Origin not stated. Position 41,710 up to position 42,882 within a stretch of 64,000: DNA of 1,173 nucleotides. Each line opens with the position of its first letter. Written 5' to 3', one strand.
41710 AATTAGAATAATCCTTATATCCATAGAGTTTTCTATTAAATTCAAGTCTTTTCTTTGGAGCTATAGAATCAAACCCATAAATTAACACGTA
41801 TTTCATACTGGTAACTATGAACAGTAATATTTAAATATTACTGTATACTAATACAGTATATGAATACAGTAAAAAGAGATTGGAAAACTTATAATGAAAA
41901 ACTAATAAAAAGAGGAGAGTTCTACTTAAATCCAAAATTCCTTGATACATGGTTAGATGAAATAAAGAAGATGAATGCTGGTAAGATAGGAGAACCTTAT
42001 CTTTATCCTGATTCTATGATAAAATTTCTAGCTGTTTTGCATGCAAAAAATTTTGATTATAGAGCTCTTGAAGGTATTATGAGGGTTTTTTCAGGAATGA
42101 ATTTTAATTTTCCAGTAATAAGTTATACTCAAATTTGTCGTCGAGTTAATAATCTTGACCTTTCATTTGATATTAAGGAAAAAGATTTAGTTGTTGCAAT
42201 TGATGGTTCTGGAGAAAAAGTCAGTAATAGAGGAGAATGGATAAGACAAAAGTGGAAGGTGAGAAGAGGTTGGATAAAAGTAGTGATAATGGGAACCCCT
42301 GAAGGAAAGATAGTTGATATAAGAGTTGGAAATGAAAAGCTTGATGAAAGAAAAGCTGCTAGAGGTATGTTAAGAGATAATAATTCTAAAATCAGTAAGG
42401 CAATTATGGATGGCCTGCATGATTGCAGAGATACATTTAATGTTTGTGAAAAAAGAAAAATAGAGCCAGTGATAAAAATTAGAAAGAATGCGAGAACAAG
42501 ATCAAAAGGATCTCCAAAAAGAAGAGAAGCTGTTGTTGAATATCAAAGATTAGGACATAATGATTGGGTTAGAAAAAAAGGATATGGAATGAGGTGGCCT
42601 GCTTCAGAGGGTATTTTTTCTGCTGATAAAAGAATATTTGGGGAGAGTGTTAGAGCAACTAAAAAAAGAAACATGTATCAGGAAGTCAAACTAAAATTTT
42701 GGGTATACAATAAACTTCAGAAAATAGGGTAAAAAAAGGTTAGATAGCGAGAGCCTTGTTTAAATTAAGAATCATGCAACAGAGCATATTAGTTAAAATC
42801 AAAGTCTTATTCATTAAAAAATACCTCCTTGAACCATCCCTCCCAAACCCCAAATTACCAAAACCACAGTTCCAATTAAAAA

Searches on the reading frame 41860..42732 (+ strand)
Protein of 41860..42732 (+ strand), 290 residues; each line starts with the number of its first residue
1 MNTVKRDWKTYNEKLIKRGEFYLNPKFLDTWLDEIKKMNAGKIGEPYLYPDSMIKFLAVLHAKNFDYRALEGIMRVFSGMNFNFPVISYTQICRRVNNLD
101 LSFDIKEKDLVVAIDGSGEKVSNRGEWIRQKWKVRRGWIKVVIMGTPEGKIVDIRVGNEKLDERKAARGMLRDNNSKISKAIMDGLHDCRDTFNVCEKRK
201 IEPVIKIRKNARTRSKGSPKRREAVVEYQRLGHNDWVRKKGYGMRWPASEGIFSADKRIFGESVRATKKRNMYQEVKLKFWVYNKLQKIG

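Call 85: search_protein_families(library=pfam, proteins=[window:41860-42732:+], max_evalue=0.0001)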
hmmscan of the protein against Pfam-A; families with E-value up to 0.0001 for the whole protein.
window:41860-42732:+ (290 aa): 2 families
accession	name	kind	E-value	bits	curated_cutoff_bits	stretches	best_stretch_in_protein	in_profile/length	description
PF13737.12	DDE_Tnp_1_5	-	1.7e-13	51.4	28.1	1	17-123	2-111/112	Transposase DDE domain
PF01609.27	DDE_Tnp_1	-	6.9e-09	36.2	23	1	108-284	3-199/200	Transposase DDE domain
